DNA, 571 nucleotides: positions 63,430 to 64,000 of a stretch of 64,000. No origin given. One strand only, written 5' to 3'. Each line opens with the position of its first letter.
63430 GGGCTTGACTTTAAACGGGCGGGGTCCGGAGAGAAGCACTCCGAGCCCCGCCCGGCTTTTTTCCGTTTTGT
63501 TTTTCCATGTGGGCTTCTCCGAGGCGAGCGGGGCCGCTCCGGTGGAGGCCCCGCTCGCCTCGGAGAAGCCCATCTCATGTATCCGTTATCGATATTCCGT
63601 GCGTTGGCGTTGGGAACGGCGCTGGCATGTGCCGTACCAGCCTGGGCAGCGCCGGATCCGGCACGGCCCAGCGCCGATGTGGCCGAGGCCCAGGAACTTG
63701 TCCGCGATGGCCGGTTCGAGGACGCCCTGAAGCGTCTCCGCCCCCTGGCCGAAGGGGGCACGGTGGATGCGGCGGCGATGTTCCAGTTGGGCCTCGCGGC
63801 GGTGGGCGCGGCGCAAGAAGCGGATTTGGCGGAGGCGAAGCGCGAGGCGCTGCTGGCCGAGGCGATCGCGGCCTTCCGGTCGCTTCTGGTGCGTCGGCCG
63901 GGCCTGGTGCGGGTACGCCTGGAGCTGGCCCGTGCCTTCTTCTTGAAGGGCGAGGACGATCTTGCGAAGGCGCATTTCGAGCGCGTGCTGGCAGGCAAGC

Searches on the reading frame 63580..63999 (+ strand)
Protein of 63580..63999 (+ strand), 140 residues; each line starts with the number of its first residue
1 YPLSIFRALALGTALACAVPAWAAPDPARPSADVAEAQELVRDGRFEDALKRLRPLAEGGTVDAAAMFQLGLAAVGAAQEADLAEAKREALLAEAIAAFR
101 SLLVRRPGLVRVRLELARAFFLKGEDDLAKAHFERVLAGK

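Call 7: search_protein_families(library=pfam, proteins=[window:63580-63999:+], max_evalue=0.01)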
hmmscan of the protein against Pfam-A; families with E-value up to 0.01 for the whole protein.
window:63580-63999:+ (140 aa): 6 families
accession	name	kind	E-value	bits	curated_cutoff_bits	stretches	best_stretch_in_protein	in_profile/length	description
PF24575.1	TPR_Slam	-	2.3e-07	31.6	35.2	1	85-133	56-104/104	Surface lipoprotein assembly modifier, N-terminal TPR repeats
PF13432.12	TPR_16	-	1.2e-06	29.3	32.7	1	93-137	14-58/65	Tetratricopeptide repeat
PF14559.12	TPR_19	-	0.00022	21.9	25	1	92-137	7-52/68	Tetratricopeptide repeat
PF13424.12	TPR_12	-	0.00046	20.8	30.1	1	89-138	23-73/77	Tetratricopeptide repeat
PF13428.12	TPR_14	-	0.0048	17.9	23.5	0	89-119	14-44/44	Tetratricopeptide repeat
PF13174.12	TPR_6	-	0.0062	17.6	26.3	0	113-137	3-27/33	Tetratricopeptide repeat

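Call 25: search_protein_families(library=ncbifam, proteins=[window:63580-63999:+], max_evalue=0.01)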
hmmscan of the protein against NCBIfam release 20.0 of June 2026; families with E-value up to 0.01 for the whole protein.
window:63580-63999:+ (140 aa): 0 families
